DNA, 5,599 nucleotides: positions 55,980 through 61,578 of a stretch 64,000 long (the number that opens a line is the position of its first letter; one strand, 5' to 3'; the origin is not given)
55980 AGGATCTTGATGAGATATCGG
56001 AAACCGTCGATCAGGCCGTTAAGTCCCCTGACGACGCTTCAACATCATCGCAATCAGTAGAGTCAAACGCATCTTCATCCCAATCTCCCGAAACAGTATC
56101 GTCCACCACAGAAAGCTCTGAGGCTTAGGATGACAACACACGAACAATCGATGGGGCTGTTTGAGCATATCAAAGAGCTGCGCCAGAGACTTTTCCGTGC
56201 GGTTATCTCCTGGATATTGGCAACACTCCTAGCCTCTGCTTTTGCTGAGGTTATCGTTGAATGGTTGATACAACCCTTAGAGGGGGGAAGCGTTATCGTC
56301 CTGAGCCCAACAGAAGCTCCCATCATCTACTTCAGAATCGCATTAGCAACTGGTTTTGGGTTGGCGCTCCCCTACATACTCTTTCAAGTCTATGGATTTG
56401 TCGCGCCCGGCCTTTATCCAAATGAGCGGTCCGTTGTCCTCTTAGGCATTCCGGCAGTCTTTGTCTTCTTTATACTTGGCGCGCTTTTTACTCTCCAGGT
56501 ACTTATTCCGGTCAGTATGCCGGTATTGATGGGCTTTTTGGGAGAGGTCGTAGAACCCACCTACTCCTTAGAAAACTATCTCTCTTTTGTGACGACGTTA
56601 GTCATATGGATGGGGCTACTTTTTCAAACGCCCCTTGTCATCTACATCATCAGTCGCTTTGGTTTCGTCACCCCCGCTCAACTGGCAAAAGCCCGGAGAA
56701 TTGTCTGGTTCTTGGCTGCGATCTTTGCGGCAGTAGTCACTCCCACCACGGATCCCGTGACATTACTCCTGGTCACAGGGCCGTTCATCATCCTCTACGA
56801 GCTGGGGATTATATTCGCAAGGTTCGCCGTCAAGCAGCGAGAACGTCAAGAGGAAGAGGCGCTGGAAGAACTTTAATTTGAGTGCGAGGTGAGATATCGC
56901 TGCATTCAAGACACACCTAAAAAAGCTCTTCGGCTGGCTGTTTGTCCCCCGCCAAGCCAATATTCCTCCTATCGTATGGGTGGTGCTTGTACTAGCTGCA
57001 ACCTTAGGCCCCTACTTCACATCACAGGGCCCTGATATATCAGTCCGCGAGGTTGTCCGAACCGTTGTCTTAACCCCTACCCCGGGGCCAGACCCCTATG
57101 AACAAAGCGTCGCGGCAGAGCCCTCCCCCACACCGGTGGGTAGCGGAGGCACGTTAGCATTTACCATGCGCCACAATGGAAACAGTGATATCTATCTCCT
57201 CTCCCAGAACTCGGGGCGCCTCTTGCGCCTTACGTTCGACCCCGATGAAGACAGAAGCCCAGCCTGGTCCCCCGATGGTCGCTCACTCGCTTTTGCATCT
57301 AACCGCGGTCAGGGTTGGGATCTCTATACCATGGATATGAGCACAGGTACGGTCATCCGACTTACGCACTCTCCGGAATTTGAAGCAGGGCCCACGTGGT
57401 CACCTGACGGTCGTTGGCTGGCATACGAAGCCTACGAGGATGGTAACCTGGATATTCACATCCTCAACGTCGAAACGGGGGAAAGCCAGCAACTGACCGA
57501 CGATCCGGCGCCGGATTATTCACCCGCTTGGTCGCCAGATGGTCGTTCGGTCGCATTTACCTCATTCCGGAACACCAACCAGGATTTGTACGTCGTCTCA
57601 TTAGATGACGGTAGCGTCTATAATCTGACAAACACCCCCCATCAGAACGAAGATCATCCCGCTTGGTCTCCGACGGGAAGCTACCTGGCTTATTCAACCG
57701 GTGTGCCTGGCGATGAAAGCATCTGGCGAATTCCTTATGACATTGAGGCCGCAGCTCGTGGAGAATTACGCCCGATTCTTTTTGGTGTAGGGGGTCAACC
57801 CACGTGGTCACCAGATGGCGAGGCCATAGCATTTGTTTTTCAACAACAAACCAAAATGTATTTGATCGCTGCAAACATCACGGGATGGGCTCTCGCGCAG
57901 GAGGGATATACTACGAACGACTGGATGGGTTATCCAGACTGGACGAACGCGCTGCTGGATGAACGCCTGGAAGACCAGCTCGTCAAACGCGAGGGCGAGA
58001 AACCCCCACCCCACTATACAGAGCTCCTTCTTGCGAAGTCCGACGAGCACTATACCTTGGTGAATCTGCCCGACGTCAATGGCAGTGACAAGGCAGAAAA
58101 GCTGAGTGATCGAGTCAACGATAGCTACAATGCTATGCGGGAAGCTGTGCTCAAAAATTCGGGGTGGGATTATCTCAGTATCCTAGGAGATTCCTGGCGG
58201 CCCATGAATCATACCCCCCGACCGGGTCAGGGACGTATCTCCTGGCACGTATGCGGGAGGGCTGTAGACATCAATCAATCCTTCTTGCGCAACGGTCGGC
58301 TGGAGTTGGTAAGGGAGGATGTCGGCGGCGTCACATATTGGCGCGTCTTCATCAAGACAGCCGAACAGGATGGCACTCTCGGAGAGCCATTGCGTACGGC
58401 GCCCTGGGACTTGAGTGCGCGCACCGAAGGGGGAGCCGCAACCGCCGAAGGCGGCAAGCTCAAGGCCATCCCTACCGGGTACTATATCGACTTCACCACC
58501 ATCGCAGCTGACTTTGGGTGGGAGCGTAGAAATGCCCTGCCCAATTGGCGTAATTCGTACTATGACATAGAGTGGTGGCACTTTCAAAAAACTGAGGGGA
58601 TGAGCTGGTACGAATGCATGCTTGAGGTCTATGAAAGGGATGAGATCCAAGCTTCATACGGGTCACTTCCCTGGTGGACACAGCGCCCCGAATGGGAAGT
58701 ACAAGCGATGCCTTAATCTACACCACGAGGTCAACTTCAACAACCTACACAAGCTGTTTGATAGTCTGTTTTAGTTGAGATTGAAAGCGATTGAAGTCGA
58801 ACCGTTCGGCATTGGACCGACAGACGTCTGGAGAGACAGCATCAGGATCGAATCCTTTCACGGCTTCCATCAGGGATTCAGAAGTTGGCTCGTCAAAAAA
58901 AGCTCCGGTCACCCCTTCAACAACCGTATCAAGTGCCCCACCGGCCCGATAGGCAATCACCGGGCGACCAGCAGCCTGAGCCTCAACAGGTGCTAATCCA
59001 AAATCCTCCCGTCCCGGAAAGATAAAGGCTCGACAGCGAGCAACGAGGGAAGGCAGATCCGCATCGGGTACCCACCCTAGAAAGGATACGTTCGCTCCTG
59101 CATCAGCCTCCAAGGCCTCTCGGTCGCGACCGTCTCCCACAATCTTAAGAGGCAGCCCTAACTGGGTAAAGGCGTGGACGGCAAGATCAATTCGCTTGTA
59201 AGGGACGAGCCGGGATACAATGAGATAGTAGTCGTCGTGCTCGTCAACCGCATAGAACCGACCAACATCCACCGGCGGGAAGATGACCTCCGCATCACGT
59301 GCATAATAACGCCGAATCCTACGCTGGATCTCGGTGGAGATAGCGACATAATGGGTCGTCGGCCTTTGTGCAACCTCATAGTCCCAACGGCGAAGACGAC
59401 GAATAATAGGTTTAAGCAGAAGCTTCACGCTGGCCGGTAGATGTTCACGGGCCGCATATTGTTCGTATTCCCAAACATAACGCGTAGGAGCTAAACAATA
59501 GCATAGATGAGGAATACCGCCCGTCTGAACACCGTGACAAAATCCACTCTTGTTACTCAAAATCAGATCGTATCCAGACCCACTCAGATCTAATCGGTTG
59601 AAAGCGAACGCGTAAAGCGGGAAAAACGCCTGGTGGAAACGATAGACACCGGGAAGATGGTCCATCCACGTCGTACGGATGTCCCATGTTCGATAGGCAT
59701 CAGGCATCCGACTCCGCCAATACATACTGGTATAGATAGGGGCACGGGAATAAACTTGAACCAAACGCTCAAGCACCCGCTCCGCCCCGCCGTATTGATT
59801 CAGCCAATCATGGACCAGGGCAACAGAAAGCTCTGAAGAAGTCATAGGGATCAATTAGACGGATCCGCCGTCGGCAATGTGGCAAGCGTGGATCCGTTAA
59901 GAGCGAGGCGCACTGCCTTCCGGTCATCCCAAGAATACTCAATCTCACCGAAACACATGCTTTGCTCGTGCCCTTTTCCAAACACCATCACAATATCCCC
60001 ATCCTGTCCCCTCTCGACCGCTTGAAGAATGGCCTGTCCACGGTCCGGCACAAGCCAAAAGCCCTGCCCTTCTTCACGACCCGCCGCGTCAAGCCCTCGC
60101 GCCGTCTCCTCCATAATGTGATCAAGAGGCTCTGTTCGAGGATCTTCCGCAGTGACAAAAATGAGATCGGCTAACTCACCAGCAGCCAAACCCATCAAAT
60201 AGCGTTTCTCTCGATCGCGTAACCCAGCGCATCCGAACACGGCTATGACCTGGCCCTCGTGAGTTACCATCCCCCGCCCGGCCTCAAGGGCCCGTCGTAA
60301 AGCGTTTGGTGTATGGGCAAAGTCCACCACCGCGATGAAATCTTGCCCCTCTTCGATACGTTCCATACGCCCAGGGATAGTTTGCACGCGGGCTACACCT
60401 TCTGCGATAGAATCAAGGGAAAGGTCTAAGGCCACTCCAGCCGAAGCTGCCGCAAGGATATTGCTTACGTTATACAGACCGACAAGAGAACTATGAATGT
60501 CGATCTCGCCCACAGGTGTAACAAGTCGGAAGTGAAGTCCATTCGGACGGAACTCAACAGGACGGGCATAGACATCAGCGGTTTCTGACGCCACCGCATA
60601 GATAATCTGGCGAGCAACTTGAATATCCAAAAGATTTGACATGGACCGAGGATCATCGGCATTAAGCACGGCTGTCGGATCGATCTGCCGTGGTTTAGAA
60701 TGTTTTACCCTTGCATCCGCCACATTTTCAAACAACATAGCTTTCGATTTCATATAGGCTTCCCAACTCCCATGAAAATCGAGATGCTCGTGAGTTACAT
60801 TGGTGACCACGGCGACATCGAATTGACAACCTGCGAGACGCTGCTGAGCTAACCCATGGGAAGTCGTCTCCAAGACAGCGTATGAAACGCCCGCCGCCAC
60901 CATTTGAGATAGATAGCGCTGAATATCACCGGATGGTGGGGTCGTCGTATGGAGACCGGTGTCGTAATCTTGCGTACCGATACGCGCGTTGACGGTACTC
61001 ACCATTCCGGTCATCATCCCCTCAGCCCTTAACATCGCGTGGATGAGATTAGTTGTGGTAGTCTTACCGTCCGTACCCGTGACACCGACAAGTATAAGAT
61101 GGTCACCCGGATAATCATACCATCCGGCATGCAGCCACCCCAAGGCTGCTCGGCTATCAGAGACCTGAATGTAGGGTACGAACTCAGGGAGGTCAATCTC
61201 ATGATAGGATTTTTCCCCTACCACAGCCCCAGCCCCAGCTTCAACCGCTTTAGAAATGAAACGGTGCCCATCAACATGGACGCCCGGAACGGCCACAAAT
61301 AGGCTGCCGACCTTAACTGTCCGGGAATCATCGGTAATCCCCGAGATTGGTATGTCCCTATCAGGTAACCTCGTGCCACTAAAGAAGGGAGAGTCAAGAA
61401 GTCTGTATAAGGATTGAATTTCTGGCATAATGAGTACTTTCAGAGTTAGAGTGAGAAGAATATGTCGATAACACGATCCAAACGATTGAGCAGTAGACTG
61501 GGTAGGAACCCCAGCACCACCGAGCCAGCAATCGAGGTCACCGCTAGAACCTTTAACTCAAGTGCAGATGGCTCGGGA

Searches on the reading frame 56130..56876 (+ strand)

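Call 57: search_protein_families(library=pfam, proteins=[window:56130-56876:+], max_evalue=0.00001)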
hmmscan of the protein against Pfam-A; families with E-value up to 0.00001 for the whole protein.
window:56130-56876:+ (248 aa): 1 family
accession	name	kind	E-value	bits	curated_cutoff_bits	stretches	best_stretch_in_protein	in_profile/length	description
PF00902.23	TatC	-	1.3e-55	188.9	25.1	1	12-218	1-208/208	Sec-independent protein translocase protein (TatC)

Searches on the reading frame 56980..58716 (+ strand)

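Call 57: search_protein_families(library=pfam, proteins=[window:56980-58716:+], max_evalue=0.00001)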
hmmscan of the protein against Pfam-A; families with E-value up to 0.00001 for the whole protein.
window:56980-58716:+ (578 aa): 3 families
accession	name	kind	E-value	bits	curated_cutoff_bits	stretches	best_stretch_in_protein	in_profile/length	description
PF07676.18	PD40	-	1.4e-47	159.1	20.9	3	83-116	3-37/38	WD40-like Beta Propeller Repeat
PF00930.27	DPPIV_N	-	2.4e-15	56.6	22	0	114-176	24-82/354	Dipeptidyl peptidase IV (DPP IV) N-terminal region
PF25174.1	Beta-prop_THOC3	-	1.5e-07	31.2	305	1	95-241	9-149/272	THOC3 beta-propeller domain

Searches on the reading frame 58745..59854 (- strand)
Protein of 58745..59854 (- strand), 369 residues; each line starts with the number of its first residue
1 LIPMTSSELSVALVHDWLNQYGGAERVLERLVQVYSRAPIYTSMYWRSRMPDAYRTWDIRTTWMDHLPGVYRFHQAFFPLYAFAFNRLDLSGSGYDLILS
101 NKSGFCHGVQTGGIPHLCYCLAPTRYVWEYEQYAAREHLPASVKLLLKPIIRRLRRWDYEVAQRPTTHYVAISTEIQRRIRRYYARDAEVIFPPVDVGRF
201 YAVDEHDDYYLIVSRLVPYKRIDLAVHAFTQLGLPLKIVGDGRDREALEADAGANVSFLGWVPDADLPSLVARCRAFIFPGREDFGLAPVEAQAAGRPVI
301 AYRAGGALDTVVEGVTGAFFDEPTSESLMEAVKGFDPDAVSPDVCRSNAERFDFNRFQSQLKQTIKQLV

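Call 57: search_protein_families(library=pfam, proteins=[window:58745-59854:-], max_evalue=0.00001)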
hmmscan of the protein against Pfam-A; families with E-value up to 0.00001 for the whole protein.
window:58745-59854:- (369 aa): 2 families
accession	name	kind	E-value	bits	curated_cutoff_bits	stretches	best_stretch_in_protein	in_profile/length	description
PF00534.26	Glycos_transf_1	-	5.6e-27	94.8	26.4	1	203-338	11-158/172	Glycosyl transferases group 1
PF13692.12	Glyco_trans_1_4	-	2.4e-21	76.9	27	1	210-333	4-137/142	Glycosyl transferases group 1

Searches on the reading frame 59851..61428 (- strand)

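Call 57: search_protein_families(library=pfam, proteins=[window:59851-61428:-], max_evalue=0.00001)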
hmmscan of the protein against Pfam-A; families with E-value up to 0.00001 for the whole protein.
window:59851-61428:- (525 aa): 3 families
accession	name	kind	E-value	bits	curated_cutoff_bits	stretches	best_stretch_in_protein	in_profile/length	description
PF08245.18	Mur_ligase_M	-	3.9e-49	167.8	24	1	116-330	1-199/200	Mur ligase middle domain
PF02875.26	Mur_ligase_C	-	1.1e-24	88.1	28.4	1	353-486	1-127/127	Mur ligase, glutamate ligase domain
PF01225.30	Mur_ligase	-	1.5e-10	41.8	21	1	28-103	2-94/95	Mur ligase family, catalytic domain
